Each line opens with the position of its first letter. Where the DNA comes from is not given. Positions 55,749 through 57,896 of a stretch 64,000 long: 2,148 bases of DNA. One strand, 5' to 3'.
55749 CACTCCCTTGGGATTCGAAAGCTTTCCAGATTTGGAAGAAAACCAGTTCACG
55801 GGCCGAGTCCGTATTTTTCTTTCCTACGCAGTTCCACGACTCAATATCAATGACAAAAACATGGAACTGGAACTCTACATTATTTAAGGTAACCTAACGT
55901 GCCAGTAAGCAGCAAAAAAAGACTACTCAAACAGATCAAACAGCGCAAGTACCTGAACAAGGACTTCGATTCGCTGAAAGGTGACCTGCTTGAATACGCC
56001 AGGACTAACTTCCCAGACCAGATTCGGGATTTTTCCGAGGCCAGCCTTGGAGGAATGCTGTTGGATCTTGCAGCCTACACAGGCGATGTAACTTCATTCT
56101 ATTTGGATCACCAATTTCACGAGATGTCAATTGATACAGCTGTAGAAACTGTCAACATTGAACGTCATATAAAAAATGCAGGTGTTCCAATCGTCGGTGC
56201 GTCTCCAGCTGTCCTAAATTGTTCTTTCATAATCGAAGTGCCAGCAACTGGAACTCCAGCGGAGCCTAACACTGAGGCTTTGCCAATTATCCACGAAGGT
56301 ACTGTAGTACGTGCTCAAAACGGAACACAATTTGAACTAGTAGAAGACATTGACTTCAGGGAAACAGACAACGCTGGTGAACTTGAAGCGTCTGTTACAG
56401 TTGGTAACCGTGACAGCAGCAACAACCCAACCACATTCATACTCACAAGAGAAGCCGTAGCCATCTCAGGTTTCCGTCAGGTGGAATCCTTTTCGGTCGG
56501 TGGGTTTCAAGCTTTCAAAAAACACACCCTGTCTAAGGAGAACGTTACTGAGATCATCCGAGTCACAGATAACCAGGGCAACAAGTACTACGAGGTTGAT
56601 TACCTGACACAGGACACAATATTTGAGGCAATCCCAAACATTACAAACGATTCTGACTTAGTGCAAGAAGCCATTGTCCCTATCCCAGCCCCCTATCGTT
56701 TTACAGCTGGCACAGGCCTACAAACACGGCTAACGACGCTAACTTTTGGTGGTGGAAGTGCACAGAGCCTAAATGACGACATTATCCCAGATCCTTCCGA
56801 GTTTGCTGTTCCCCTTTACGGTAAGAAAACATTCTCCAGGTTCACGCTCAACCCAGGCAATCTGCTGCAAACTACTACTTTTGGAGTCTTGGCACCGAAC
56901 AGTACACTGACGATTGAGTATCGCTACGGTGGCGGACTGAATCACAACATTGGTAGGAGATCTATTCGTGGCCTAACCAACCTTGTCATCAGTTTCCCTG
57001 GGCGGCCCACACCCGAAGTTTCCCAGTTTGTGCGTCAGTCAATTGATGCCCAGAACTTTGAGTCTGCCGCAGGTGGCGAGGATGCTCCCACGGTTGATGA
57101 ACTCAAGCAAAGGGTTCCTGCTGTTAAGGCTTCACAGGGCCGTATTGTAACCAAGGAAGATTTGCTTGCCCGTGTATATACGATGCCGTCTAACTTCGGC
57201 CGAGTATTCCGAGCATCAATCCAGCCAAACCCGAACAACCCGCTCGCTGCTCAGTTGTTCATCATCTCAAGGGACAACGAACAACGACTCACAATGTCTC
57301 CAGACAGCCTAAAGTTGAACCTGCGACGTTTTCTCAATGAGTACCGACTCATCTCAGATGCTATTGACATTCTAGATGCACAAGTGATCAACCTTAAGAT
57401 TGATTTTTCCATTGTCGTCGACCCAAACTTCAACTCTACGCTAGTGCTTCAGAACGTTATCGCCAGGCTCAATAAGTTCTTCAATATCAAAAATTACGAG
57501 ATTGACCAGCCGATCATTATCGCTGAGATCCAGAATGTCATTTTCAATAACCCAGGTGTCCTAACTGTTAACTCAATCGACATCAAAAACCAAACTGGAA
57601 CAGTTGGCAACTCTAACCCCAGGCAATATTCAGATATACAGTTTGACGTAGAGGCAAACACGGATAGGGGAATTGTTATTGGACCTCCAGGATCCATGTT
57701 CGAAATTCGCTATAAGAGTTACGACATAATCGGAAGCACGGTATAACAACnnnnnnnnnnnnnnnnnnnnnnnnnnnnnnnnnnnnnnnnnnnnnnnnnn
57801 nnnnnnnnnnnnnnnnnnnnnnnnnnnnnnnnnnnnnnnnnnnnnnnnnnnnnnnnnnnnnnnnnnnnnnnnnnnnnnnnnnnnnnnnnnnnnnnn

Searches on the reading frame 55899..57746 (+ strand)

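Call 8: search_protein_families(library=pfam, proteins=[window:55899-57746:+], max_evalue=0.001)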
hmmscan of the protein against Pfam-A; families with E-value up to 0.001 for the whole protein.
window:55899-57746:+ (615 aa): 1 family
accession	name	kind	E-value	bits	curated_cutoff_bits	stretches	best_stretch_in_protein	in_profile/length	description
PF04865.19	Baseplate_J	-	0.00063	19.5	21.1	0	388-546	102-254/255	Baseplate J-like protein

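Call 9: search_protein_families(library=phrogs, proteins=[window:55899-57746:+], max_evalue=0.001)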
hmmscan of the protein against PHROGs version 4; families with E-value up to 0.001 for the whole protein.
window:55899-57746:+ (615 aa): 3 families
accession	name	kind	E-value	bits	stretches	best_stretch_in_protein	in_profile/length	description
phrog_6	-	tail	2.9e-14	53.6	2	20-226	69-281/548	baseplate wedge subunit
phrog_219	-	tail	2.1e-13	50.7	2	378-534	277-430/598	baseplate wedge subunit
phrog_10646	-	tail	1.6e-08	34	1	21-87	31-97/1142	baseplate wedge subunit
